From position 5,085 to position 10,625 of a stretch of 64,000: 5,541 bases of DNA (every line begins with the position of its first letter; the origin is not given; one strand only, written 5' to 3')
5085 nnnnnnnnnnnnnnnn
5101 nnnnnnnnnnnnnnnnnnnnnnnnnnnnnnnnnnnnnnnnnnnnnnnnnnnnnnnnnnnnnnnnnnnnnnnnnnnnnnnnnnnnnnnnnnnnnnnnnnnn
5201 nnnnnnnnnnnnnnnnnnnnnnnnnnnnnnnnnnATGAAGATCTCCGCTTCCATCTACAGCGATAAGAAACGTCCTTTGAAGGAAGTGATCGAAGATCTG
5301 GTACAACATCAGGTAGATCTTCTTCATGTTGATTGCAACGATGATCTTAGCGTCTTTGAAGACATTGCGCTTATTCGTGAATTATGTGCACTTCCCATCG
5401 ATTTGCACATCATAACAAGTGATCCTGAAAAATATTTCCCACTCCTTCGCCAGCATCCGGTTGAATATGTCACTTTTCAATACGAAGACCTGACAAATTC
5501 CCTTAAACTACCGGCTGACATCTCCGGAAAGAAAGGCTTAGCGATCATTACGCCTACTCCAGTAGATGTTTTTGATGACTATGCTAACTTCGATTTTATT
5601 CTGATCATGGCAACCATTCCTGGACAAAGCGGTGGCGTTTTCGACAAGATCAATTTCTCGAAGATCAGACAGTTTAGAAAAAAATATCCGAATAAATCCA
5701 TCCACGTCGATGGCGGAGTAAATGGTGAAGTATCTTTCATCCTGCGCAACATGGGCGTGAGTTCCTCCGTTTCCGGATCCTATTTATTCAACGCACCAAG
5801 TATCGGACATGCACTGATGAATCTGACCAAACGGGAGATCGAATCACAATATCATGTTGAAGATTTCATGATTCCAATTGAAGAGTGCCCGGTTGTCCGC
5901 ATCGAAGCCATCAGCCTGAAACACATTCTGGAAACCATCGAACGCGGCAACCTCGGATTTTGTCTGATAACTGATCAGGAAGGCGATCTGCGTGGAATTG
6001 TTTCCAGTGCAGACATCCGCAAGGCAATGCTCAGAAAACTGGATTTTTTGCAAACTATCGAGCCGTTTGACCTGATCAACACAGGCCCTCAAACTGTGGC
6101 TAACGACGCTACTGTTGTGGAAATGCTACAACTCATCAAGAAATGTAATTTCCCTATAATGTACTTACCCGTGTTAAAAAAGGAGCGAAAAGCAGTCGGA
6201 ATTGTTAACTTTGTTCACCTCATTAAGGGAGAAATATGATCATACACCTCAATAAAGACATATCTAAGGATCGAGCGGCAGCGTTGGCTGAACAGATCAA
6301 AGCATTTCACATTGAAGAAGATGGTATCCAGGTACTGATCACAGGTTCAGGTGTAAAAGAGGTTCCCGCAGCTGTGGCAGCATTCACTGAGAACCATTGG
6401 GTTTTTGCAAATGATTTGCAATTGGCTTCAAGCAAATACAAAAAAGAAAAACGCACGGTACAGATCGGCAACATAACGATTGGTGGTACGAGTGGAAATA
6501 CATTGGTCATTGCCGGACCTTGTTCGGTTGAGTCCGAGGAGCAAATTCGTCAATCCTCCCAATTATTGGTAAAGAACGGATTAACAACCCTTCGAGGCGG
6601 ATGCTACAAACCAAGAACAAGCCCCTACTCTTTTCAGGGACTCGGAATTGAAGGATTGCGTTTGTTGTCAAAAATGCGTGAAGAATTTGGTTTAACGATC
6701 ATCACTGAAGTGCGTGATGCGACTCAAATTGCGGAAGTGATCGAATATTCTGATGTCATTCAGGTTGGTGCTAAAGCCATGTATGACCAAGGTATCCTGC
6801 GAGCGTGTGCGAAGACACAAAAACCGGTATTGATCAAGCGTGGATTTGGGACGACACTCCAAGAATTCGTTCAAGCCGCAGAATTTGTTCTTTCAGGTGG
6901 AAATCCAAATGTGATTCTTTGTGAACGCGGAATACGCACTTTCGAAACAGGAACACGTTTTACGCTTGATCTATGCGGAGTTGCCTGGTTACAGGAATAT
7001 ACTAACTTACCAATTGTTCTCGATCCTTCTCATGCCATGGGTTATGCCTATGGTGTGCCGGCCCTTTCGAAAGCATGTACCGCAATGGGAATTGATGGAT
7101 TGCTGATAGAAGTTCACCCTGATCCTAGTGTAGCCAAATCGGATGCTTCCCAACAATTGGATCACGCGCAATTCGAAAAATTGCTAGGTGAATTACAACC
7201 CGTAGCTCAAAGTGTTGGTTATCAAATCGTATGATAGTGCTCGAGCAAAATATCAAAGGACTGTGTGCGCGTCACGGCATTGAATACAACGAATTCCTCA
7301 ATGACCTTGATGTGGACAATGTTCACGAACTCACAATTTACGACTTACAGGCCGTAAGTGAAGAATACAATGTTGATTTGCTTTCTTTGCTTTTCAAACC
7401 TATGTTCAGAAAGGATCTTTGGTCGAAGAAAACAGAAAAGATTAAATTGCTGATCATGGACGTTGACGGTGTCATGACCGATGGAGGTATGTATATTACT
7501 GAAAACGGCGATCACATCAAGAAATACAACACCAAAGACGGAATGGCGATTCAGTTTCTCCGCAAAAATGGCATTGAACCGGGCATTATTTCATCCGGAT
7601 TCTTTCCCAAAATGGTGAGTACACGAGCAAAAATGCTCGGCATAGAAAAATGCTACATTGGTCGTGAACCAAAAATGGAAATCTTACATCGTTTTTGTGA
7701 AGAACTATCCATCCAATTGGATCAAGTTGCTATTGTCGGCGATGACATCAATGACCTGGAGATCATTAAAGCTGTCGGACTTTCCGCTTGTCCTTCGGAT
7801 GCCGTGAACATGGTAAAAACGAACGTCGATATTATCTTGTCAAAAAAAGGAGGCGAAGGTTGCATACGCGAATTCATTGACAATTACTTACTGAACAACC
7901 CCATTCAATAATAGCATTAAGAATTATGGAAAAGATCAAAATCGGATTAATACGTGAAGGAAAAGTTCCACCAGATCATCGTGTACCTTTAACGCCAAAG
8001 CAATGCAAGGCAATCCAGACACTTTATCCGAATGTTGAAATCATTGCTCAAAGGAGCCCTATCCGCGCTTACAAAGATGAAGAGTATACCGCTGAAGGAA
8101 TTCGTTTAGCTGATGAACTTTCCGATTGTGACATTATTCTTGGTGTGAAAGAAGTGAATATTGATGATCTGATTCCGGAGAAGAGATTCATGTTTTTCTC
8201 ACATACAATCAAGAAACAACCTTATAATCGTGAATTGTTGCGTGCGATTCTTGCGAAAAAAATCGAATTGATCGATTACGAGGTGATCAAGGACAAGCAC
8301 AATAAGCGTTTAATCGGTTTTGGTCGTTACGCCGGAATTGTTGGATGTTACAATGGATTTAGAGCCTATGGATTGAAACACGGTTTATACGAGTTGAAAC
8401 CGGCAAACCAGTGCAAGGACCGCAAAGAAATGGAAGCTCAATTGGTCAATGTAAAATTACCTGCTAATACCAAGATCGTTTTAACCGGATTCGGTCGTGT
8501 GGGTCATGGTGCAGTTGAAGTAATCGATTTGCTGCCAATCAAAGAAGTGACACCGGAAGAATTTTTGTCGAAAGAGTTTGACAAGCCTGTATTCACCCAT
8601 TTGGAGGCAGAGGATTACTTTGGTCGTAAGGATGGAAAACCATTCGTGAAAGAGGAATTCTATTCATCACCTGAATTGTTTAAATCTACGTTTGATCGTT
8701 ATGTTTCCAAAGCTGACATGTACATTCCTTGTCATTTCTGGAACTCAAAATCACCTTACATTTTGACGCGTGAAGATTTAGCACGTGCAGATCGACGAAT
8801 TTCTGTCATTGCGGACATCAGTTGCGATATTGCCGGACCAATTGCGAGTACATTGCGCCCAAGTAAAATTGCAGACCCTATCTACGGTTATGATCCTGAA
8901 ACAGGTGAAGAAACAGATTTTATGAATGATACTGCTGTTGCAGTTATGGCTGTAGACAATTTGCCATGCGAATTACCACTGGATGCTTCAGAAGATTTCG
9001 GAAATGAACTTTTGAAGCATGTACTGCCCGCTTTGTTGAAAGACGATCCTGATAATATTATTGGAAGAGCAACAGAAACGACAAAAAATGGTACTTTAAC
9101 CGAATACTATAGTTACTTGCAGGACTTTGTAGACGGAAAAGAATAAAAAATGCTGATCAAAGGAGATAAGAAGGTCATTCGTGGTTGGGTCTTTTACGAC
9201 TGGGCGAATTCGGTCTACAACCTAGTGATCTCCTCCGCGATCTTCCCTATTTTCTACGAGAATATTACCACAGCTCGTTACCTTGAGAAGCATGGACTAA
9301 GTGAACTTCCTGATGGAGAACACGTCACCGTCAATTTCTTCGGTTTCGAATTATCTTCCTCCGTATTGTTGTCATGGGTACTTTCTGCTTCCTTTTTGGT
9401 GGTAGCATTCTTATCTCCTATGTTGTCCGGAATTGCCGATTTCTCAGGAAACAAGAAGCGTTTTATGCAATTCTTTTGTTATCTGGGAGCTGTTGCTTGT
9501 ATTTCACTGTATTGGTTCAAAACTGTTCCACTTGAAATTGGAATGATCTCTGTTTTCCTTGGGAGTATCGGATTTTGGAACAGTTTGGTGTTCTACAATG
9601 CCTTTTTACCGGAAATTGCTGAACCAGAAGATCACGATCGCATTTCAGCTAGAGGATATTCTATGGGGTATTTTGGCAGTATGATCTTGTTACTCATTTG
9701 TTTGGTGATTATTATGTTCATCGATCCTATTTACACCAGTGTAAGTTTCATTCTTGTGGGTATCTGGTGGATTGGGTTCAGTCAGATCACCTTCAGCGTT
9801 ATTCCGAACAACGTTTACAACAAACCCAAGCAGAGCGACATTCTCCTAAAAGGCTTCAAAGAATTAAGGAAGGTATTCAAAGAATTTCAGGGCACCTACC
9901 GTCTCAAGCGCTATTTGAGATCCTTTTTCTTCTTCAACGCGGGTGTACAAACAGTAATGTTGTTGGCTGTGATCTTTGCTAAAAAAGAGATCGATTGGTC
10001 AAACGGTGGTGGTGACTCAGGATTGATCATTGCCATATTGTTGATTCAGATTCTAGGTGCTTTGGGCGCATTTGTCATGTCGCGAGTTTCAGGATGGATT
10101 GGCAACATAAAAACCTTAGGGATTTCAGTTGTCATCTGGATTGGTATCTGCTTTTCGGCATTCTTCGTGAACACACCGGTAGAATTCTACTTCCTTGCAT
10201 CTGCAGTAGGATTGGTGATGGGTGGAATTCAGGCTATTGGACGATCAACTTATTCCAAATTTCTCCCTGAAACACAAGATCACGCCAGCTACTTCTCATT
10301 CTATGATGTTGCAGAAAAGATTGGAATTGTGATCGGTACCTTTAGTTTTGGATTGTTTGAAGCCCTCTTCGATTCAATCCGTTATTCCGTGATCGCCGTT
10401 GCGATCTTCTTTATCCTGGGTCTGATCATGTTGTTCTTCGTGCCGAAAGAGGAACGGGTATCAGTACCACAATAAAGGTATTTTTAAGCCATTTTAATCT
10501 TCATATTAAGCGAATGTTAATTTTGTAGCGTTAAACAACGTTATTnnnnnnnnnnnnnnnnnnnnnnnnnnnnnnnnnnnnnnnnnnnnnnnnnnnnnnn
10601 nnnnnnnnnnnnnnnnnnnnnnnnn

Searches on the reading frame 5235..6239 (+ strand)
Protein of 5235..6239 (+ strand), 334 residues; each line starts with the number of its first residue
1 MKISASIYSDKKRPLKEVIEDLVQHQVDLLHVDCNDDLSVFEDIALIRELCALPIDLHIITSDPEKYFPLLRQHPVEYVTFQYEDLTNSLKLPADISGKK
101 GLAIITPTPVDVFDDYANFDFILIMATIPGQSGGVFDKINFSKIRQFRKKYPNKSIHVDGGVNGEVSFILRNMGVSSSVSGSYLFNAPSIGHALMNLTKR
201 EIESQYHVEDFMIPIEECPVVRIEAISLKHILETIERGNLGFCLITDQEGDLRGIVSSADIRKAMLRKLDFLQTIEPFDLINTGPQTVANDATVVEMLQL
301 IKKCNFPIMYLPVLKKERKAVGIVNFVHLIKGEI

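Call 55: search_protein_families(library=pfam, proteins=[window:5235-6239:+], max_evalue=0.00001)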
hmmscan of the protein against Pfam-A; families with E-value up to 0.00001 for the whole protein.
window:5235-6239:+ (334 aa): 2 families
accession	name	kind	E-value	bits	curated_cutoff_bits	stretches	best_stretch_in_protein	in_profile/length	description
PF00834.25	Ribul_P_3_epim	-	3.9e-22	79.1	21.1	1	2-185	1-198/198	Ribulose-phosphate 3 epimerase family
PF00571.33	CBS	-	1.2e-09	38.8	24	0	209-266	2-56/57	CBS domain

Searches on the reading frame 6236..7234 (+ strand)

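Call 55: search_protein_families(library=pfam, proteins=[window:6236-7234:+], max_evalue=0.00001)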
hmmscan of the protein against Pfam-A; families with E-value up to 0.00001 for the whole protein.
window:6236-7234:+ (332 aa): 1 family
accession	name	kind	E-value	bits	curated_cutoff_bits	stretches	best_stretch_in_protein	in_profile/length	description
PF00793.26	DAHP_synth_1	-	3.6e-66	223.3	25.5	1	80-318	10-259/270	DAHP synthetase I family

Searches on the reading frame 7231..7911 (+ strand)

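Call 55: search_protein_families(library=pfam, proteins=[window:7231-7911:+], max_evalue=0.00001)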
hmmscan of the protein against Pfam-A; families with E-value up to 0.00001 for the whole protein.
window:7231-7911:+ (226 aa): 2 families
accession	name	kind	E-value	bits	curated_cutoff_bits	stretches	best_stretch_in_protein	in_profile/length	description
PF00702.32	Hydrolase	-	2.2e-12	48.2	26.4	1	106-183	106-191/191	haloacid dehalogenase-like hydrolase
PF08282.18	Hydrolase_3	-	1.2e-08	35.5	20.9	1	148-206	188-246/255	haloacid dehalogenase-like hydrolase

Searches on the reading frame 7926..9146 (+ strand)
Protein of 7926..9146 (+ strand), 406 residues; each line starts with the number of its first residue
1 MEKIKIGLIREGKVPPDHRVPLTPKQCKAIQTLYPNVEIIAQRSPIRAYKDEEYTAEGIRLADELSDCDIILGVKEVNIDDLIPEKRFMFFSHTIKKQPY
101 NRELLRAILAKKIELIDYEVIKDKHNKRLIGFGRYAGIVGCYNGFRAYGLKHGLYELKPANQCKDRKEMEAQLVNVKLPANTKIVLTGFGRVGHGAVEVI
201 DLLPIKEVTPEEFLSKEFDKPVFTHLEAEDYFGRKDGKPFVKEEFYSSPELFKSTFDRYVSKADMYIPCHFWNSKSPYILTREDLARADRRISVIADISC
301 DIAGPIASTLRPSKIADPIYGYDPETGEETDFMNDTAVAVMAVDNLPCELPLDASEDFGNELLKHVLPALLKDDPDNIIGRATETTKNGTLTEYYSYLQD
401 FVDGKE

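Call 55: search_protein_families(library=pfam, proteins=[window:7926-9146:+], max_evalue=0.00001)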
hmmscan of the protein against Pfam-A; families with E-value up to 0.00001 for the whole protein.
window:7926-9146:+ (406 aa): 2 families
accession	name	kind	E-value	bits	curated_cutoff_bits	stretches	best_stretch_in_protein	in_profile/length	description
PF05222.21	AlaDh_PNT_N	-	2.7e-18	67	30.4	1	8-138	2-135/136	Alanine dehydrogenase/PNT, N-terminal domain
PF01262.27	AlaDh_PNT_C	-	1.5e-06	28.2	23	0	253-369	83-185/214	Alanine dehydrogenase/PNT, C-terminal domain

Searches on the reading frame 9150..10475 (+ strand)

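Call 55: search_protein_families(library=pfam, proteins=[window:9150-10475:+], max_evalue=0.00001)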
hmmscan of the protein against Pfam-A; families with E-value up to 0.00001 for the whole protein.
window:9150-10475:+ (441 aa): 2 families
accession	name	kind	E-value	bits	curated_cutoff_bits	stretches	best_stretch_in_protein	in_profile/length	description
PF11700.14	ATG22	-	1.8e-73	248.4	24.1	1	6-434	2-475/482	Vacuole effluxer Atg22 like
PF07690.21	MFS_1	-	1.4e-18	67.4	33.4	2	67-324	26-272/347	Major Facilitator Superfamily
